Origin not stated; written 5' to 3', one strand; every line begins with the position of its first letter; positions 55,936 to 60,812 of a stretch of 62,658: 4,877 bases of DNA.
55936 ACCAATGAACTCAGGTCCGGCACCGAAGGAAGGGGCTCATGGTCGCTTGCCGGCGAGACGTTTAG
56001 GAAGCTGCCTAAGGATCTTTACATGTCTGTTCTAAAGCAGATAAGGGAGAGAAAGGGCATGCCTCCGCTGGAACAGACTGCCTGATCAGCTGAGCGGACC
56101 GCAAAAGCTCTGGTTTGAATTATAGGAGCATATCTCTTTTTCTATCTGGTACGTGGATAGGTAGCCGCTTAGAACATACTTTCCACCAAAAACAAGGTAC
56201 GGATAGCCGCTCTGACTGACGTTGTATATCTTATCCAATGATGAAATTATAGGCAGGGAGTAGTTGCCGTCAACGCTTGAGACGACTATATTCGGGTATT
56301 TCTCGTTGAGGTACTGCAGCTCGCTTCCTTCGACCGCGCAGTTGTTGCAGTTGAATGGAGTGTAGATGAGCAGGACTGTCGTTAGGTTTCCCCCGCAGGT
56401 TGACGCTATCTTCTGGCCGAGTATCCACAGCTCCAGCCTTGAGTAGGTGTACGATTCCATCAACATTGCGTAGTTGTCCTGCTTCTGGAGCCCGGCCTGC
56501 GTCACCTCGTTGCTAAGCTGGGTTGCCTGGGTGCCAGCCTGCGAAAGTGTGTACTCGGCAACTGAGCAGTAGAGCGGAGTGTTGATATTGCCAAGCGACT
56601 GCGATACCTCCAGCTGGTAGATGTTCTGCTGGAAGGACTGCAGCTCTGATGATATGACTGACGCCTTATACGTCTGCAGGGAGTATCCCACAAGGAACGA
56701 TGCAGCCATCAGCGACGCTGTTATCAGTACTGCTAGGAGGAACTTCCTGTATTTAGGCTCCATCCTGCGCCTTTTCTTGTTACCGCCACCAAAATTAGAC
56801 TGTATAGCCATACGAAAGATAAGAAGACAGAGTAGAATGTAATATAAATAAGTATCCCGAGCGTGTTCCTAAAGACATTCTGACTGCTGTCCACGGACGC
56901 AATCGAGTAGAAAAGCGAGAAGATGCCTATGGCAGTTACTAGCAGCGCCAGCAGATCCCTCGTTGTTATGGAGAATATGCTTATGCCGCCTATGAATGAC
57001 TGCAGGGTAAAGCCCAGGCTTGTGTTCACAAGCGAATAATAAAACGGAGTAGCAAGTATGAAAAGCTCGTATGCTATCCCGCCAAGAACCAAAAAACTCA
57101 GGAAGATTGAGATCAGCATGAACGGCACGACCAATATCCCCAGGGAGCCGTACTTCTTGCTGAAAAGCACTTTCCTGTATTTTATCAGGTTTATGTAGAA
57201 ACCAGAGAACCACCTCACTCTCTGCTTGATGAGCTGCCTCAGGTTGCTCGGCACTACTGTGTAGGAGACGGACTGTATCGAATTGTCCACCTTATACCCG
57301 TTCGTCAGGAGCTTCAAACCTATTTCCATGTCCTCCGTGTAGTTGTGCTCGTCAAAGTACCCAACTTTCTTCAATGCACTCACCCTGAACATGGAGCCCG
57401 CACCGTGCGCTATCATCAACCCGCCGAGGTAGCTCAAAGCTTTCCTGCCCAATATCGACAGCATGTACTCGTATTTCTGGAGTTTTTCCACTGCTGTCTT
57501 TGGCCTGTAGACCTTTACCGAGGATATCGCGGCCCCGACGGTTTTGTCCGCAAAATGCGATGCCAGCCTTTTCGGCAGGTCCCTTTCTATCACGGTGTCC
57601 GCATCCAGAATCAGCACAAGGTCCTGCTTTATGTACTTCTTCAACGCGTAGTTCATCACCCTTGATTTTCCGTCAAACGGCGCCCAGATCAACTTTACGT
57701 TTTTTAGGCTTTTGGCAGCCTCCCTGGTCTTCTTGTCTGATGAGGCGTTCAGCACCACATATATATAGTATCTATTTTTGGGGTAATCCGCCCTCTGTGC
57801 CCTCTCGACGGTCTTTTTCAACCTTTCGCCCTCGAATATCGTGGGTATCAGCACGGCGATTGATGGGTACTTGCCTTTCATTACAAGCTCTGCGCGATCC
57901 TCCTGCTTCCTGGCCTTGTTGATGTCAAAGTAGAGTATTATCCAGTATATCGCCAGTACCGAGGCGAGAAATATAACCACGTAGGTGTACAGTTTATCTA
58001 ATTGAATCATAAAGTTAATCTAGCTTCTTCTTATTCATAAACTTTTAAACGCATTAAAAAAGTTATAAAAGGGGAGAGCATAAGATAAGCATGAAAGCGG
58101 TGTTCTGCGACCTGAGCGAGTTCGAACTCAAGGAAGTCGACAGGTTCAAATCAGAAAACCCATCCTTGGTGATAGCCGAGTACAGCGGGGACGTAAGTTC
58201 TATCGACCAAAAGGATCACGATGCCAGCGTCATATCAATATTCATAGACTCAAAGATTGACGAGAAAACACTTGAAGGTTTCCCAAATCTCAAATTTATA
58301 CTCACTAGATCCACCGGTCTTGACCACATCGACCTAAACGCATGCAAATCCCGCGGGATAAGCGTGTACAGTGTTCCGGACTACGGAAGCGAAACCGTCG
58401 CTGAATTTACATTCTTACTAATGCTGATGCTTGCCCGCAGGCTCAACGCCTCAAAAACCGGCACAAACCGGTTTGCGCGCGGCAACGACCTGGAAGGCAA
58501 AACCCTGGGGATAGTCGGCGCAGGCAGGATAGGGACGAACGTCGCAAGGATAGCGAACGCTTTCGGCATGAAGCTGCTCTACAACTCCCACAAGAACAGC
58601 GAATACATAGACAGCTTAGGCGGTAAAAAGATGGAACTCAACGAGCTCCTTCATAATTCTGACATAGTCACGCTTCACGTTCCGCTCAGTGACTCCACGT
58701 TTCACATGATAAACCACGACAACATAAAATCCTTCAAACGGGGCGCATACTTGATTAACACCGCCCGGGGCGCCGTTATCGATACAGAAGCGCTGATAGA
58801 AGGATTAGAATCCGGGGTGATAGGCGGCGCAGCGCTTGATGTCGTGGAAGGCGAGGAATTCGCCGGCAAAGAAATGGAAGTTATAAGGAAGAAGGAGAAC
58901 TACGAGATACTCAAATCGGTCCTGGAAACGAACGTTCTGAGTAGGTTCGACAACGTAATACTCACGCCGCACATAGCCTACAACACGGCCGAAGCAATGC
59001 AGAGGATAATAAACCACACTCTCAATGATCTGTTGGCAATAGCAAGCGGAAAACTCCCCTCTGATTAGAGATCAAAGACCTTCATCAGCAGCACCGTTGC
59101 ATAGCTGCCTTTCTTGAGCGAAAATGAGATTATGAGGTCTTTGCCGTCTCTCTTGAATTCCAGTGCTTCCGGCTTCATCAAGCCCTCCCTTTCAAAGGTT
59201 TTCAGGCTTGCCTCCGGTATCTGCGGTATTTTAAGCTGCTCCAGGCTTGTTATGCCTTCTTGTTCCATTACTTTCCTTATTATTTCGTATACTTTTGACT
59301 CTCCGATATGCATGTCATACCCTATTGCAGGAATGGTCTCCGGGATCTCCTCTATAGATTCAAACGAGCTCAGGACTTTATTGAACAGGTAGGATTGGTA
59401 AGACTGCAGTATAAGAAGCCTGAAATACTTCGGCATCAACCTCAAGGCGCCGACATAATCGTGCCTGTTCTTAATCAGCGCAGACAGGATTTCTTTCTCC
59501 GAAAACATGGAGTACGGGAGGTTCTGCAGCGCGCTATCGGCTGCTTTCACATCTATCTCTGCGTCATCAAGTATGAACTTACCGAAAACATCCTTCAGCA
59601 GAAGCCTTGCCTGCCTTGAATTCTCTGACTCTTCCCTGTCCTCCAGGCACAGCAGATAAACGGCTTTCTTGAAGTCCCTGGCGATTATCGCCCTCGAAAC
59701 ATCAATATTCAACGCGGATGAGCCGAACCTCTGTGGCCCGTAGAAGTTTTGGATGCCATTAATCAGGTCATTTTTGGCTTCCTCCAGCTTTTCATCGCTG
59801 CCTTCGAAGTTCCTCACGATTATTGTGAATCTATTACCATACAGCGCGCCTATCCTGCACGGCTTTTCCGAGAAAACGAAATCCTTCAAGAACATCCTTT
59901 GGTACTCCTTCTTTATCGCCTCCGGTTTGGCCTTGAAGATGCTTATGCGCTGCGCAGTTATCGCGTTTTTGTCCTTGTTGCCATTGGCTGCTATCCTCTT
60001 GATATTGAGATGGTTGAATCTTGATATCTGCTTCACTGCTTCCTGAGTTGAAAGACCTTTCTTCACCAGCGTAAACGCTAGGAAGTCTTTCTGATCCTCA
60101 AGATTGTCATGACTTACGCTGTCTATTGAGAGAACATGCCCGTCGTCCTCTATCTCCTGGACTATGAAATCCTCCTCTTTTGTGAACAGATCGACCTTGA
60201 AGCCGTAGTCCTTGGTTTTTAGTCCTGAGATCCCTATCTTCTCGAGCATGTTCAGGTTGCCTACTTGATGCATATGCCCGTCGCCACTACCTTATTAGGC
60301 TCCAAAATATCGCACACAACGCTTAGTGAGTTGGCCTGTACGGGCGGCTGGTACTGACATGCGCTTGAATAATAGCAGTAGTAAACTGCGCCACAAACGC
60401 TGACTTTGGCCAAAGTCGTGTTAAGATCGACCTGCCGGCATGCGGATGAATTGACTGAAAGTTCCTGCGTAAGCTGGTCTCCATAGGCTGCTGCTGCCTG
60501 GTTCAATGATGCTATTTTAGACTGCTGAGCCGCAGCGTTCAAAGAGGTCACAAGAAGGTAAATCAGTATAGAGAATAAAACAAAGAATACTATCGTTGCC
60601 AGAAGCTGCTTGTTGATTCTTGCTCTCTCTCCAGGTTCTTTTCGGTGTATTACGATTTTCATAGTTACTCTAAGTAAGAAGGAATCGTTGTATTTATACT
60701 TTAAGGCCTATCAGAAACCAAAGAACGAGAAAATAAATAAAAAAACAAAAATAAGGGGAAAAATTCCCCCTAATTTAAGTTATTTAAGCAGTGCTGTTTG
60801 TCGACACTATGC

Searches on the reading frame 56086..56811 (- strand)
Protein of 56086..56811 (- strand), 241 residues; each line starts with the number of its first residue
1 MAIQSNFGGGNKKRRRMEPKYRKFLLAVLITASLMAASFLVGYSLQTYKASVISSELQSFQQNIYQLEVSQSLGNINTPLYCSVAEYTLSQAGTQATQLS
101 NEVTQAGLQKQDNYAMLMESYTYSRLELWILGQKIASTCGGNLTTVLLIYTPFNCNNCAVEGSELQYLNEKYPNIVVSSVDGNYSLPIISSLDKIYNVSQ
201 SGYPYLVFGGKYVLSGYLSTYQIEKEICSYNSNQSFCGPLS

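Call 30: search_protein_families(library=pfam, proteins=[window:56086-56811:-], max_evalue=0.1)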
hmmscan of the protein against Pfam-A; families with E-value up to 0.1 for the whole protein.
window:56086-56811:- (241 aa): 1 family
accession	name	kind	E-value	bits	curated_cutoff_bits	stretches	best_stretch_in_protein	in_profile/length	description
PF10110.14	GPDPase_memb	-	0.048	12.8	29.6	1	13-100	208-294/321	Membrane domain of glycerophosphoryl diester phosphodiesterase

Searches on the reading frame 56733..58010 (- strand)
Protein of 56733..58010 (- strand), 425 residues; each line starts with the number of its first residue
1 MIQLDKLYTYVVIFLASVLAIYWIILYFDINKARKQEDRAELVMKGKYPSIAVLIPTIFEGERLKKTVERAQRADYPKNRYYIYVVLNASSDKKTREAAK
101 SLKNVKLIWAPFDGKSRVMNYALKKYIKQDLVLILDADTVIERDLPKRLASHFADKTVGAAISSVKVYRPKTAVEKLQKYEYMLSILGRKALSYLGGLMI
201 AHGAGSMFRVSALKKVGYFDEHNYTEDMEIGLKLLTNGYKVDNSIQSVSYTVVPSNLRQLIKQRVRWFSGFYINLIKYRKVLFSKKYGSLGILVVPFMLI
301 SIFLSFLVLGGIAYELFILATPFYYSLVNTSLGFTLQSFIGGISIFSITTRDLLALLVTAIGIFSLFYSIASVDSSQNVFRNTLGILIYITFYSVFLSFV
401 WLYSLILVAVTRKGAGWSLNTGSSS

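Call 30: search_protein_families(library=pfam, proteins=[window:56733-58010:-], max_evalue=0.1)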
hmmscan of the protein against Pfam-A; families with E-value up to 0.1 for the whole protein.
window:56733-58010:- (425 aa): 6 families
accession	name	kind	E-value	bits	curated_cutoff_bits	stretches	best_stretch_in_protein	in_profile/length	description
PF13632.12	Glyco_trans_2_3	-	7.7e-29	101.4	27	1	132-318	2-183/198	Glycosyl transferase family group 2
PF13641.12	Glyco_tranf_2_3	-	3.8e-26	93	27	1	49-269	1-229/230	Glycosyltransferase like family 2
PF00535.33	Glycos_transf_2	-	3.1e-16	60.2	23.3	1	53-216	2-167/168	Glycosyl transferase family 2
PF13506.12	Glyco_transf_21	-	1e-12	48.3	21.7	1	119-267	22-172/174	Glycosyl transferase family 21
PF03142.21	Chitin_synth_2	-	5.3e-07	29.1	27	1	130-215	203-291/527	Chitin synthase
PF13704.12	Glyco_tranf_2_4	-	0.016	16.1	27.5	1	81-138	20-81/98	Glycosyl transferase family 2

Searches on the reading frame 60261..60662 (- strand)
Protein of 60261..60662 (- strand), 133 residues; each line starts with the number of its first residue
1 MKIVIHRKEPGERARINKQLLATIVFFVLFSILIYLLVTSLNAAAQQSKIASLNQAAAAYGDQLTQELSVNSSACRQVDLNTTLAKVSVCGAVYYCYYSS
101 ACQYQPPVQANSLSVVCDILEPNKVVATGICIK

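Call 30: search_protein_families(library=pfam, proteins=[window:60261-60662:-], max_evalue=0.1)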
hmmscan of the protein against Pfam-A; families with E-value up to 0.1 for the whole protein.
window:60261-60662:- (133 aa): 3 families
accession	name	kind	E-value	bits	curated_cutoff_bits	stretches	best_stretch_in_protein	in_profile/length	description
PF03189.18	Otopetrin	-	0.0016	17.9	27.8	1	21-100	248-325/434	Otopetrin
PF12698.13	ABC2_membrane_3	-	0.0079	15.8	31.6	1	20-73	4-57/347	ABC-2 family transporter protein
PF03058.19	Sar8_2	-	0.025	15.5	31.7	1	25-102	6-76/85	Sar8.2 family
